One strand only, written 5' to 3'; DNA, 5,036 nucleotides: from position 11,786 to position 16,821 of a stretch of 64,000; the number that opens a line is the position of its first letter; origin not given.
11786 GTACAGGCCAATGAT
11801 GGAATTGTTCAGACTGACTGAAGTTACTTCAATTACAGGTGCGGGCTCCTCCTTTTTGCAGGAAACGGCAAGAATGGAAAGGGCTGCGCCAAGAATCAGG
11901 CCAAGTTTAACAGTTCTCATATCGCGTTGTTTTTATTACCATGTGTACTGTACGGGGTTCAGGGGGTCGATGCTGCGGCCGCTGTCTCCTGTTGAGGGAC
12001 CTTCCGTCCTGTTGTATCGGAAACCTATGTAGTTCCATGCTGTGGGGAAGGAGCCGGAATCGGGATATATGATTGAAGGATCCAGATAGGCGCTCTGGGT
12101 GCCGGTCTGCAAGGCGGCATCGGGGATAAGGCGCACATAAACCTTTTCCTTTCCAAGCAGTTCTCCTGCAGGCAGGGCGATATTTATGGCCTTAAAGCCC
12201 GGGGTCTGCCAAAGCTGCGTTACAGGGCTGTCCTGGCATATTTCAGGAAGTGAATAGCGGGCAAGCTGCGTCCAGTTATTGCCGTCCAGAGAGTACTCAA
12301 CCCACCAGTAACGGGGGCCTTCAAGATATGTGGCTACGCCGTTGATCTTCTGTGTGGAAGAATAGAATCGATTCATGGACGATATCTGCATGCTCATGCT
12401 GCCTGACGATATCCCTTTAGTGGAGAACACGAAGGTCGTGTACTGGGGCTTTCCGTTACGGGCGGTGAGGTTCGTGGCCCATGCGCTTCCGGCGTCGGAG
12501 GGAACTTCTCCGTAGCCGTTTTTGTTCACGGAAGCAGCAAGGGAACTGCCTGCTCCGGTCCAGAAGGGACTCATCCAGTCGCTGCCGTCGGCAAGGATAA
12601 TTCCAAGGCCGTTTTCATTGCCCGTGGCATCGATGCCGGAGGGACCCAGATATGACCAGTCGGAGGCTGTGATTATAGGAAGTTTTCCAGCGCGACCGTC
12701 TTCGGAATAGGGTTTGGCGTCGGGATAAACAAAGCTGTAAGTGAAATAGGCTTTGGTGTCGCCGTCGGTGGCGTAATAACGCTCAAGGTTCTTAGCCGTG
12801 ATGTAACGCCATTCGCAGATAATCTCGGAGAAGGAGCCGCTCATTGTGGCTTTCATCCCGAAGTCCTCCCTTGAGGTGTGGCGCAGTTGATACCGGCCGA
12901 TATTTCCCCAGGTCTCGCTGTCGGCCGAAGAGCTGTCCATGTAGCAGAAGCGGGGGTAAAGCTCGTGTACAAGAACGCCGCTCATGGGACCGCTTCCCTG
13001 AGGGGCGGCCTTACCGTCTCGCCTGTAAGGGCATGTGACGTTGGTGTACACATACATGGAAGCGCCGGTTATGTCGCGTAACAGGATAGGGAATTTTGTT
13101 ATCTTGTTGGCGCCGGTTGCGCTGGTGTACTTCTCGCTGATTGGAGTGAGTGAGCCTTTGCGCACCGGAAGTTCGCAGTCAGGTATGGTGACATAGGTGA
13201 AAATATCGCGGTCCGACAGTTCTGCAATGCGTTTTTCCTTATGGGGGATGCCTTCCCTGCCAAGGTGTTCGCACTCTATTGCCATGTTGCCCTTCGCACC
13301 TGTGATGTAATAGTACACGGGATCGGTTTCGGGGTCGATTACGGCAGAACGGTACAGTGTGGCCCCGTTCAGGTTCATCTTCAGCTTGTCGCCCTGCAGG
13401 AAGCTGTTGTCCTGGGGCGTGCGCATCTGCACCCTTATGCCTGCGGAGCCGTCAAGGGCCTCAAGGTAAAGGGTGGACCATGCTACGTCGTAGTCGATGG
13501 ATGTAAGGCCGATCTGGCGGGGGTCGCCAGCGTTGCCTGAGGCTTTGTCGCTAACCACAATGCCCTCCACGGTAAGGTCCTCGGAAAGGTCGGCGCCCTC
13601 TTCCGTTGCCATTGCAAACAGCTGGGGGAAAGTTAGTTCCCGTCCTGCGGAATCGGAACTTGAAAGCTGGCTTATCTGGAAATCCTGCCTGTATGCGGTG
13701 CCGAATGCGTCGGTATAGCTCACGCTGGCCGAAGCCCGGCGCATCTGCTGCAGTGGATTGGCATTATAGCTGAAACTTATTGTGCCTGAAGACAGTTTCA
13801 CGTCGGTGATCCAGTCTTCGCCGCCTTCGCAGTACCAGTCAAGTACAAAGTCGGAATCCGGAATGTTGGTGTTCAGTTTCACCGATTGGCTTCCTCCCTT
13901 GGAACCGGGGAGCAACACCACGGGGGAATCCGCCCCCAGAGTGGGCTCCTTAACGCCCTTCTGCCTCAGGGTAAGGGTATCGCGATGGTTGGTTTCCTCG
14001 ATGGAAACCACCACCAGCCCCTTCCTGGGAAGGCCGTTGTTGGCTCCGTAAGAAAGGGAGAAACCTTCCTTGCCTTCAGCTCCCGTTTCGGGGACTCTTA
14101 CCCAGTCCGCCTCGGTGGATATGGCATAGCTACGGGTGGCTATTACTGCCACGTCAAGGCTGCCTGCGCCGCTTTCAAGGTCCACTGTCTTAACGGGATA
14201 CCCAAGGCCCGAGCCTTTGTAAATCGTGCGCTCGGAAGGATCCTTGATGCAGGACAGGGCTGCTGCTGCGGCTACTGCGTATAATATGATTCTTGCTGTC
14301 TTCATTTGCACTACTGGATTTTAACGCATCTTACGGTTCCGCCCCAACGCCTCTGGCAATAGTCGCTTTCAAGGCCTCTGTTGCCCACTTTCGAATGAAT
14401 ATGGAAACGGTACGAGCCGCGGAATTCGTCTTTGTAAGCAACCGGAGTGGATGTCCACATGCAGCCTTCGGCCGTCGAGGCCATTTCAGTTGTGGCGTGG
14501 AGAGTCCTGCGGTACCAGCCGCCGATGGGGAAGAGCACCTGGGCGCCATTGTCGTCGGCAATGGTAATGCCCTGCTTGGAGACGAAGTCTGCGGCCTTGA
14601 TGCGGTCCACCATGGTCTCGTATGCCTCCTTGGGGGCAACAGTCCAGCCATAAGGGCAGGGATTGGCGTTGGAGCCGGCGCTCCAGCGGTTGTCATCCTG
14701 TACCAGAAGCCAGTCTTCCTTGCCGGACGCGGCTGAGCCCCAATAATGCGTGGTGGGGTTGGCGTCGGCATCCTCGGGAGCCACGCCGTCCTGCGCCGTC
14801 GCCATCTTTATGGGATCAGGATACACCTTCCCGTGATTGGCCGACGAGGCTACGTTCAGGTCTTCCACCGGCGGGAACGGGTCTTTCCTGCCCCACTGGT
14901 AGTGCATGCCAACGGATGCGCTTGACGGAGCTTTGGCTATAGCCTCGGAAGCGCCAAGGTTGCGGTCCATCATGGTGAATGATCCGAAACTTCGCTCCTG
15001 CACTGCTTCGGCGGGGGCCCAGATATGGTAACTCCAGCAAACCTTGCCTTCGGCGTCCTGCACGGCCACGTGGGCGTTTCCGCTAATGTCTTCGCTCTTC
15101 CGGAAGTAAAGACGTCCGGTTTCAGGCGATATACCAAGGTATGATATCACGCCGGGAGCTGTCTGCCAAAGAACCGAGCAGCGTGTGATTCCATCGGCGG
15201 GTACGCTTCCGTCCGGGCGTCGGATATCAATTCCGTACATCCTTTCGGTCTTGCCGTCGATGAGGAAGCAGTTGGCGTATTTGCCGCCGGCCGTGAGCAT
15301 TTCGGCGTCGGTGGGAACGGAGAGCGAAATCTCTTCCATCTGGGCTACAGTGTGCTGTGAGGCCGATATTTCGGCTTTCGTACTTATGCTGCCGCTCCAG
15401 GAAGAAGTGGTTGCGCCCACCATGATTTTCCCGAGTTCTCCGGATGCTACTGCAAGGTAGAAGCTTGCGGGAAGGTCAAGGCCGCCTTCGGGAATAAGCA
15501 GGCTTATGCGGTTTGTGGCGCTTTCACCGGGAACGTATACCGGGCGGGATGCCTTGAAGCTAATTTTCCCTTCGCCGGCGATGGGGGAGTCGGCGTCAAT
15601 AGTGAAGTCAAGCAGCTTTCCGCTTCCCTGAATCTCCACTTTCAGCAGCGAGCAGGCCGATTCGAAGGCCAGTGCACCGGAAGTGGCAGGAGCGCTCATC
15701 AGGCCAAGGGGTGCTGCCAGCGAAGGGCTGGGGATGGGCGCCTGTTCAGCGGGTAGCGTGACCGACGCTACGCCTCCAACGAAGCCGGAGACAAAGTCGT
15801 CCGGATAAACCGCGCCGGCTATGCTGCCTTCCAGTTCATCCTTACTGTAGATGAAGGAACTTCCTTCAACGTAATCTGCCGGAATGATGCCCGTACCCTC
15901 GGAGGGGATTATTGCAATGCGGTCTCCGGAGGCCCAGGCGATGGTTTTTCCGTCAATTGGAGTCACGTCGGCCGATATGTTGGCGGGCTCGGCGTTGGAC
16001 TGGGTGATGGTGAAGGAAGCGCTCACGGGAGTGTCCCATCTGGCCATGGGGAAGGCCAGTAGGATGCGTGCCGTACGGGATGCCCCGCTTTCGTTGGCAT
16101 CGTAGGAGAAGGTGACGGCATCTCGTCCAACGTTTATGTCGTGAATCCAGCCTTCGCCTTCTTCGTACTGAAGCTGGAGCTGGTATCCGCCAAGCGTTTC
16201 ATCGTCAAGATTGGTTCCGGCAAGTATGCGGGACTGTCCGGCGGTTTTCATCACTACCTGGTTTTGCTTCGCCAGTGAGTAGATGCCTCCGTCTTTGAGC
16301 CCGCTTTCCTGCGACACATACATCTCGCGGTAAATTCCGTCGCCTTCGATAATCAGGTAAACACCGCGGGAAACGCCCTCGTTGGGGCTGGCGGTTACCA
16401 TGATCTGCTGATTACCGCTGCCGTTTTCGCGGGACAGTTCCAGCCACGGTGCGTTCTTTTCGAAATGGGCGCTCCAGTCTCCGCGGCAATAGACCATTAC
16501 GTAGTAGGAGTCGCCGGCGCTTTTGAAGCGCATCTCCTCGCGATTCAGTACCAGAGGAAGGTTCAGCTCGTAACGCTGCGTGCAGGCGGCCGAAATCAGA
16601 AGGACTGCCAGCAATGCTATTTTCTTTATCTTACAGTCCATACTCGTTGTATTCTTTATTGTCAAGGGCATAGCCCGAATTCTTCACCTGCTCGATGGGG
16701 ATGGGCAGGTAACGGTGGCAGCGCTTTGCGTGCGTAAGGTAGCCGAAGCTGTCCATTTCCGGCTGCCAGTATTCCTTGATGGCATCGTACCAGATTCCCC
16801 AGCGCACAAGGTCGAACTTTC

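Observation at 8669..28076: Small YxxP peptides end in the same tail as the operon's lipoproteins: possible donor strands supplied in trans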

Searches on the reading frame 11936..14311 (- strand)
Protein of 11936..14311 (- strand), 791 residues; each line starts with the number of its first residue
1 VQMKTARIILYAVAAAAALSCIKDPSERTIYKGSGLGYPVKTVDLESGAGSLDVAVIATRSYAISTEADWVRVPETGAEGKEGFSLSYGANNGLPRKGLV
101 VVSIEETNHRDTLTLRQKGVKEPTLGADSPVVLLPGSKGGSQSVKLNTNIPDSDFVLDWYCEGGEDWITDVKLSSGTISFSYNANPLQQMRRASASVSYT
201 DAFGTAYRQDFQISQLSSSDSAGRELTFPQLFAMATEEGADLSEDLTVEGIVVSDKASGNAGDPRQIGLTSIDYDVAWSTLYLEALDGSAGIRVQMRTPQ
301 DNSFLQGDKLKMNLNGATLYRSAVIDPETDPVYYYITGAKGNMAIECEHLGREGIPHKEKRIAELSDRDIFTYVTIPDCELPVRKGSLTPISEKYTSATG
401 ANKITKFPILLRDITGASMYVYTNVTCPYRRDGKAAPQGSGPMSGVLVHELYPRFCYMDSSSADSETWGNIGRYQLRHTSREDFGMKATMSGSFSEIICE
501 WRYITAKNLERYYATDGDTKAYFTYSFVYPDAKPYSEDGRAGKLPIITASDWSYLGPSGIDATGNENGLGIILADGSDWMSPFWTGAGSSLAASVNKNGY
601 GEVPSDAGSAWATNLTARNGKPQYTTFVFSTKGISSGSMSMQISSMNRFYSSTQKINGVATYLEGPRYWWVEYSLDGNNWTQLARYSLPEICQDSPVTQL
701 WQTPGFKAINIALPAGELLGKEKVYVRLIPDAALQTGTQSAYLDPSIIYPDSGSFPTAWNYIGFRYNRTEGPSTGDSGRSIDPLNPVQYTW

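Call 7: search_protein_families(library=pfam, proteins=[window:11936-14311:-], max_evalue=0.01)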
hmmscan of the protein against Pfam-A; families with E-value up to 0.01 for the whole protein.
window:11936-14311:- (791 aa): 2 families
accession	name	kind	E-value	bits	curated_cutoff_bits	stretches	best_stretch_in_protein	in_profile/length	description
PF18942.5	DUF5689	-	1.8e-08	35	28.6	1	225-447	3-200/217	Family of unknown function (DUF5689)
PF13004.13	BACON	-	3e-06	27.6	25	0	162-215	6-60/61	Putative binding domain, N-terminal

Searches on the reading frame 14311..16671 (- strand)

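Call 7: search_protein_families(library=pfam, proteins=[window:14311-16671:-], max_evalue=0.01)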
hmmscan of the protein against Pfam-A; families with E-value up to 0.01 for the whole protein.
window:14311-16671:- (786 aa): 2 families
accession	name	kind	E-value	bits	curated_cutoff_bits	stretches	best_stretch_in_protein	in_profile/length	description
PF13004.13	BACON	-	1.9e-08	34.6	25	1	71-112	6-49/61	Putative binding domain, N-terminal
PF19190.6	BACON_2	-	0.0024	18.2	25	0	46-121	8-91/94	Viral BACON domain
